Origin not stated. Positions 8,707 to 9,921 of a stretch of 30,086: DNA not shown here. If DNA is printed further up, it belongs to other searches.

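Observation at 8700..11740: Low-GC two-gene islet encoding an OLD/PtuA/AriA-type ABC ATPase plus an unrecognisable coupled partner: a candidate uncharacterised defence module.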

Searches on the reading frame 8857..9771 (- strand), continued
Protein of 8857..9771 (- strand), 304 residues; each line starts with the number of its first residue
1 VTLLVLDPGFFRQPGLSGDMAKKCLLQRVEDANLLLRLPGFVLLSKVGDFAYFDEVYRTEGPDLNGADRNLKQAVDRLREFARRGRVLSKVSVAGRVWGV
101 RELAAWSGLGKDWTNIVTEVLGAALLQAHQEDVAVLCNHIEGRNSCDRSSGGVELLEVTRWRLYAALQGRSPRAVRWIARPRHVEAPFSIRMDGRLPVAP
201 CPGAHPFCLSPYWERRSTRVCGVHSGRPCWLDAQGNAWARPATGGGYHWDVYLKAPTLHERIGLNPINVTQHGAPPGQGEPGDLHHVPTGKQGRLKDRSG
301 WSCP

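Call 41: fold_search(model_id=the predicted structure, library=pdb)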
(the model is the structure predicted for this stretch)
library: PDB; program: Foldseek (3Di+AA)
matches with E <= 10: 287; with E <= 0.001: 0
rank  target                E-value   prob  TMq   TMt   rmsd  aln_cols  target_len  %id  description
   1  3zdb_A                2.3e-01  0.23  0.19  0.23   9.5       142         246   12  Structure of E. coli ExoIX in complex with the palindromic 5ov4 DNA oligonucleotide, di-magnesium and potassium (released 2013-07-10)
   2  2bh9                  2.7e-01  0.23  0.18  0.13   8.8       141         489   15  X-RAY STRUCTURE OF A DELETION VARIANT OF HUMAN GLUCOSE 6-PHOSPHATE DEHYDROGENASE COMPLEXED WITH STRUCTURAL AND COENZYME  (released 2005-04-25)
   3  6va8                  3.7e-01  0.16  0.18  0.15   8.4       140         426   15  Crystal structure of glucose-6-phosphate dehydrogenase F381L mutant in complex with catalytic NADP+ (released 2021-01-27)
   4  7sei                  3.9e-01  0.15  0.17  0.13   9.6       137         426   14  Glucose-6-phosphate 1-dehydrogenase (K403Q) (released 2022-08-17)
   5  1trb                  3.9e-01  0.02  0.11  0.10  20.3       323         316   13  CONVERGENT EVOLUTION OF SIMILAR FUNCTION IN TWO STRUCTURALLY DIVERGENT ENZYMES (released 1994-01-31)
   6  6va7                  4.4e-01  0.20  0.19  0.15   8.3       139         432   14  Crystal structure of glucose-6-phosphate dehydrogenase P396L mutant in complex with catalytic NADP+ (released 2021-01-27)
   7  1tde                  5.0e-01  0.02  0.11  0.11  20.5       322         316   13  CRYSTAL STRUCTURE OF ESCHERICHIA COLI THIOREDOXIN REDUCTASE REFINED AT 2 ANGSTROM RESOLUTION: IMPLICATIONS FOR A LARGE C (released 1994-11-30)
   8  6va9                  5.3e-01  0.18  0.19  0.15   8.3       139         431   14  Crystal structure of glucose-6-phosphate dehydrogenase R393H mutant in complex with catalytic NADP+ (released 2021-01-27)
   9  7seh_B                5.9e-01  0.14  0.19  0.14   8.4       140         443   14  Glucose-6-phosphate 1-dehydrogenase (K403QdLtL) (released 2022-08-17)
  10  3zdc_A                5.9e-01  0.13  0.19  0.22   9.5       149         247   13  Structure of E. coli ExoIX in complex with the palindromic 5ov4 DNA oligonucleotide, potassium and calcium (released 2013-07-10)
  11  5hmm_A                5.9e-01  0.13  0.19  0.21   9.4       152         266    8  Crystal Structure of T5 D15 Protein Co-crystallized with Metal Ions (released 2016-06-01)
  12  3q54                  7.1e-01  0.06  0.11  0.10  13.8       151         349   10  Crystal structure of Escherichia coli BamB (released 2012-05-09)
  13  6va0                  8.0e-01  0.14  0.19  0.15   8.3       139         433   14  Crystal structure of glucose-6-phosphate dehydrogenase W509A mutant in complex with catalytic NADP+ (released 2021-01-27)
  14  4gm6_A                8.0e-01  0.05  0.18  0.18  17.0       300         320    9  Crystal structure of PfkB family carbohydrate kinase(TARGET EFI-502146 FROM Listeria grayi DSM 20601 (released 2012-09-26)
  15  2bhl_A                9.1e-01  0.13  0.18  0.13   8.5       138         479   13  X-RAY STRUCTURE OF HUMAN GLUCOSE-6-PHOSPHATE DEHYDROGENASE (DELETION VARIANT) COMPLEXED WITH GLUCOSE-6-PHOSPHATE (released 2005-04-25)
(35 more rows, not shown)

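Call 42: find_related_loci(query=A1, collection=genome_contigs, flank=8000)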
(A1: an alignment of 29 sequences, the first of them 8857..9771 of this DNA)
Query A1 (304 aa) in genome_contigs; peptide patterns used: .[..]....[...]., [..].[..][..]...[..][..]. (x = any residue, [..] = any of these).
20 stretches matched a pattern; 7 encode a relative of the query (tblastn E <= 1e-3); 7 distinct loci.
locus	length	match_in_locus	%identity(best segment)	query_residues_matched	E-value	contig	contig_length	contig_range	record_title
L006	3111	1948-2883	51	1-304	2e-96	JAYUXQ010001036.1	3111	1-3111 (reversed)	MAG: Nannocystis sp. isolate GL133_UP_concoct_53 GL133_UP_concoct_53_1035, whole genome shotgun sequence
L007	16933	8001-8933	48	1-303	4e-86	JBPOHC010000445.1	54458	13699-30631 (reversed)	MAG: Myxococcota bacterium isolate MAG_1 c_000000107335, whole genome shotgun sequence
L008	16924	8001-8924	32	2-304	6e-39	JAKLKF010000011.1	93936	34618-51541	MAG: Myxococcota bacterium isolate MAG.533 MAG.533-NODE_11_length_93936_cov_6.698825, whole genome shotgun sequence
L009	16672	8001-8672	37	77-303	4e-38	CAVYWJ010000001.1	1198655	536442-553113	MAG: uncultured delta proteobacterium isolate MFD01275.bin.1.74 genome assembly, contig: contig_4693, whole genome shotg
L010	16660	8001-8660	36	86-303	8e-37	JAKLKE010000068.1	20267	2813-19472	MAG: Myxococcota bacterium isolate MAG.430 MAG.430-NODE_68_length_20267_cov_3.709113, whole genome shotgun sequence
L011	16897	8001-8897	30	1-296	3e-34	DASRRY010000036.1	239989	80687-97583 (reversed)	MAG TPA_asm: Usitatibacter sp. isolate SMAG_U5202 k141_2129249, whole genome shotgun sequence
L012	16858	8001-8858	30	3-288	1e-30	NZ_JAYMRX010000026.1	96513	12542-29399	Cupriavidus oxalaticus strain JPY540 NODE_26_length_96513_cov_67.364814, whole genome shotgun sequence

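Call 45: search_protein_families(library=pfam, proteins=[L008:2495-6445:+, L010:4326-6251:+, L011:4500-6143:+, L009:5254-6087:+, L012:3239-4822:+, L012:9385-10431:-, L012:10502-12358:+, L012:11772-14825:+, L011:9521-10297:+, L011:10280-11221:-], max_evalue=0.001)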
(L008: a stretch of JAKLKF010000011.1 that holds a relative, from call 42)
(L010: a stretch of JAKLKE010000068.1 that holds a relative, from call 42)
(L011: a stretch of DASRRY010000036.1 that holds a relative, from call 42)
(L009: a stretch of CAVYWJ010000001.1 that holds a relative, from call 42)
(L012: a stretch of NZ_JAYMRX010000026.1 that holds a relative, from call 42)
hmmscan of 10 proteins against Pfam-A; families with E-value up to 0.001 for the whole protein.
L008:2495-6445:+ (1316 aa): 5 families
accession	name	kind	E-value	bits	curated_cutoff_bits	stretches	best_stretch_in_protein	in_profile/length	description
PF07669.17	Eco57I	-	1.9e-20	74.1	25.3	1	616-870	2-141/171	Eco57I restriction-modification methylase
PF20473.4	MmeI_Mtase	-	4.9e-20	72.2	27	2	801-908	138-249/259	MmeI, DNA-methyltransferase domain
PF20466.3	MmeI_TRD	-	1.6e-15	57.4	27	1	971-1144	35-205/207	MmeI, target recognition domain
PF02384.22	N6_Mtase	-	6.6e-09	36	20.4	1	520-647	21-110/311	N-6 DNA Methylase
PF20464.3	MmeI_N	-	2.1e-05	25.3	27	1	129-247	82-180/181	MmeI, N-terminal domain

L010:4326-6251:+ (641 aa): 2 families
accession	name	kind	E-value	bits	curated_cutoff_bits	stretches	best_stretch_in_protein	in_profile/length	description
PF00330.25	Aconitase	-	9e-75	252.8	28.7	1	228-630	22-463/463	Aconitase family (aconitate hydratase)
PF00694.25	Aconitase_C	-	2.4e-12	47.8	22.8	1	76-126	72-122/131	Aconitase C-terminal domain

L011:4500-6143:+ (547 aa): 1 family
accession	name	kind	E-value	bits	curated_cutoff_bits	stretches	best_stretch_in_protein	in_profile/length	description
PF00118.29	Cpn60_TCP1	-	4.3e-80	270.2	34.3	1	23-522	1-487/490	TCP-1/cpn60 chaperonin family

L009:5254-6087:+ (277 aa): 1 family
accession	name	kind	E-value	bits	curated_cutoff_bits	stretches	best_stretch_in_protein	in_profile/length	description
PF04343.18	DUF488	-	5.2e-27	95.3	22.2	1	95-208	2-118/121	Domain of unknown function DUF488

L012:3239-4822:+ (527 aa): 2 families
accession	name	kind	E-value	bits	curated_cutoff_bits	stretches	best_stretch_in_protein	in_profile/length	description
PF07364.17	DUF1485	-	5.8e-86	288.8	22.8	1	29-316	1-289/290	Metallopeptidase family M81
PF07171.17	MlrC_C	-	1.5e-46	159.3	27.2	1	328-505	3-177/178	MlrC C-terminus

L012:9385-10431:- (348 aa): 0 families

L012:10502-12358:+ (618 aa): 0 families

L012:11772-14825:+ (1017 aa): 0 families

L011:9521-10297:+ (258 aa): 1 family
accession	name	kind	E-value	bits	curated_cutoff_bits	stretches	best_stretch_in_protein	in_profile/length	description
PF09569.16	RE_ScaI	-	5.2e-58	196.4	25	1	6-192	1-191/192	ScaI restriction endonuclease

L011:10280-11221:- (313 aa): 1 family
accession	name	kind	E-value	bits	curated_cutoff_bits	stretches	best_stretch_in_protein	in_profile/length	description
PF01555.25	N6_N4_Mtase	-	1.9e-50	172.3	26.7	1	76-300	1-221/221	DNA methylase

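Call 90: search_protein_families(library=phrogs, proteins=[window:8857-9771:-, P0112], max_evalue=0.01)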
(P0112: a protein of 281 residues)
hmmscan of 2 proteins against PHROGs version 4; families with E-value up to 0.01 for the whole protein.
window:8857-9771:- (304 aa): 0 families

P0112 (281 aa): 0 families

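Call 91: find_related_loci(query=A1, collection=viral_contigs, flank=8000)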
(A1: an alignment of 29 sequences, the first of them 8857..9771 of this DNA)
Query A1 (304 aa) in viral_contigs; peptide patterns used: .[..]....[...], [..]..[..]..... (x = any residue, [..] = any of these).
44 stretches matched a pattern, but none encodes a relative of the query by tblastn (E <= 1e-3).

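Call 92: search_protein_families(library=padloc, proteins=[L012:9385-10431:-, L012:10502-12358:+, L012:11772-14825:+], max_evalue=0.00001)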
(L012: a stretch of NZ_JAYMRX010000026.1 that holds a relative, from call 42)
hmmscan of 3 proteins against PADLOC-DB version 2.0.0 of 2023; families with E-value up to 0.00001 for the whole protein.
L012:9385-10431:- (348 aa): 0 families

L012:10502-12358:+ (618 aa): 0 families

L012:11772-14825:+ (1017 aa): 0 families

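Call 112: list_cluster_members(proteins=[P0112, P0144, P0137, L014:7608-8510:+, L015:7605-8534:+, P0010, P0003])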
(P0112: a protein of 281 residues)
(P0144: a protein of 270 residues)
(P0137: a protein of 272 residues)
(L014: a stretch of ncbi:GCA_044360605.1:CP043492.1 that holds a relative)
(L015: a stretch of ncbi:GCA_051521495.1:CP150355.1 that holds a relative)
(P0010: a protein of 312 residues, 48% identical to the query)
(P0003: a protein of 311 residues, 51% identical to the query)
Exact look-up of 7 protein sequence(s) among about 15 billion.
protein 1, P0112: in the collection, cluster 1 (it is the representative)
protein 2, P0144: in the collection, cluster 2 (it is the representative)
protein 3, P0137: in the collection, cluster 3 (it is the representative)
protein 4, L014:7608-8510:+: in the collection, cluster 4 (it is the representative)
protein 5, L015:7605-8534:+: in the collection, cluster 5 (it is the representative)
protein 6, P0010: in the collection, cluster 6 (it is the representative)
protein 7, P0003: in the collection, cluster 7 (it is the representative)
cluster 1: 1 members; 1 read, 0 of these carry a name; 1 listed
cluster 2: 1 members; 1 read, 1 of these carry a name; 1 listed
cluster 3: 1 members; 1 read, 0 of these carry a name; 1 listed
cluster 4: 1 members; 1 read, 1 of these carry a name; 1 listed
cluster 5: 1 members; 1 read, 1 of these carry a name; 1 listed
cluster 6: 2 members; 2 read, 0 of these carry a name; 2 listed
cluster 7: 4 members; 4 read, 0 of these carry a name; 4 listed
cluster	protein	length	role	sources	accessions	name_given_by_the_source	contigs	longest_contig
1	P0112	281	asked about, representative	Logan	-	-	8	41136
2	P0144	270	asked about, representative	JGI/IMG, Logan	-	hypothetical protein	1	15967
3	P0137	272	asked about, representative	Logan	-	-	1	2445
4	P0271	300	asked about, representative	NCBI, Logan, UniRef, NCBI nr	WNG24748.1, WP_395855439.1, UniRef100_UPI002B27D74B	hypothetical protein F0U62_12545 [Cystobacter fuscus] | hypothetical protein n=1 Tax=Cystobacter fuscus TaxID=43 RepID=UPI002B27D74B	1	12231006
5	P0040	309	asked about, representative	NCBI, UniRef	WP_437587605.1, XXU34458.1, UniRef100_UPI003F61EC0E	hypothetical protein [Sorangium sp. So ce1000] | hypothetical protein n=1 Tax=Sorangium sp. So ce1000 TaxID=3133325 RepID=UPI003F61EC0E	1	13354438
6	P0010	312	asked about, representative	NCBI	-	-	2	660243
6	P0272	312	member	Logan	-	-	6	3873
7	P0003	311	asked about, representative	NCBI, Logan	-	-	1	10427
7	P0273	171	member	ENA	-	-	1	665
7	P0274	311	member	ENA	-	-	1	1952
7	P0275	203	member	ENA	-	-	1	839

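Call 113: find_encoding_contigs(protein=P0112, flank=6000, max_places=2)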
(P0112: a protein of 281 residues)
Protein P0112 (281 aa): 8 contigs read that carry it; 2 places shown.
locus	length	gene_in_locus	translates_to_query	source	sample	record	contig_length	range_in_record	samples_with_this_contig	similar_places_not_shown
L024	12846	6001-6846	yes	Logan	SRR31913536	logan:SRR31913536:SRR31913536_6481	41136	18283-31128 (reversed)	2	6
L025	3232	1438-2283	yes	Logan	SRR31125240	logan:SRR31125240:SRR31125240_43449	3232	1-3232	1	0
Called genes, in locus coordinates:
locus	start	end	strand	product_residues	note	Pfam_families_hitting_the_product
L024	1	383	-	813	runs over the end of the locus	PF22548:AEP-TOTE, PF00270:DEAD, PF04851:ResIII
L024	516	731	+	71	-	PF12728:HTH_17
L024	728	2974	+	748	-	PF02384:N6_Mtase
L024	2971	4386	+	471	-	-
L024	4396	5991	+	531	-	PF13175:AAA_15, PF13304:AAA_21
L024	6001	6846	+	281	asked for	-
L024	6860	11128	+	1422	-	PF08378:NERD, PF01636:APH (faint), PF00069:Pkinase, PF07714:PK_Tyr_Ser-Thr, PF00069:Pkinase, PF07714:PK_Tyr_Ser-Thr, PF00069:Pkinase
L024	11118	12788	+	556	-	PF26611:MAD7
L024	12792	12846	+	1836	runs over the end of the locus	-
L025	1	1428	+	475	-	?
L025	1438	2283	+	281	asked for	-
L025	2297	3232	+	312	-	?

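Call 118: find_encoding_contigs(protein=P0144, flank=8000, max_places=1)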
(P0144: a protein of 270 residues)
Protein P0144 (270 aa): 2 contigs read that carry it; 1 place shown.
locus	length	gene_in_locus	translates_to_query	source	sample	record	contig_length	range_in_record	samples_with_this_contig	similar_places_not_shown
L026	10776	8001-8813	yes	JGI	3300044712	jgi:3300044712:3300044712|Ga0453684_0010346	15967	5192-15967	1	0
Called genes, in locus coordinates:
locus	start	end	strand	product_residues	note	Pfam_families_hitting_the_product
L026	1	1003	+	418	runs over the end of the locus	PF13175:AAA_15 (faint), PF02463:SMC_N (faint), PF13304:AAA_21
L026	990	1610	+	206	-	PF13707:RloB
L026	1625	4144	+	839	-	PF08665:PglZ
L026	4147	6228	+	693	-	PF20442:BrxL_N, PF13337:BrxL_ATPase, PF16565:MIT_C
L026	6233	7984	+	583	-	PF13175:AAA_15, PF13304:AAA_21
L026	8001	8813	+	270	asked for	PF15535:Ntox37 (weak)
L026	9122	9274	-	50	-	-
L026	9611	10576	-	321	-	PF22316:ABhydrolase-like_N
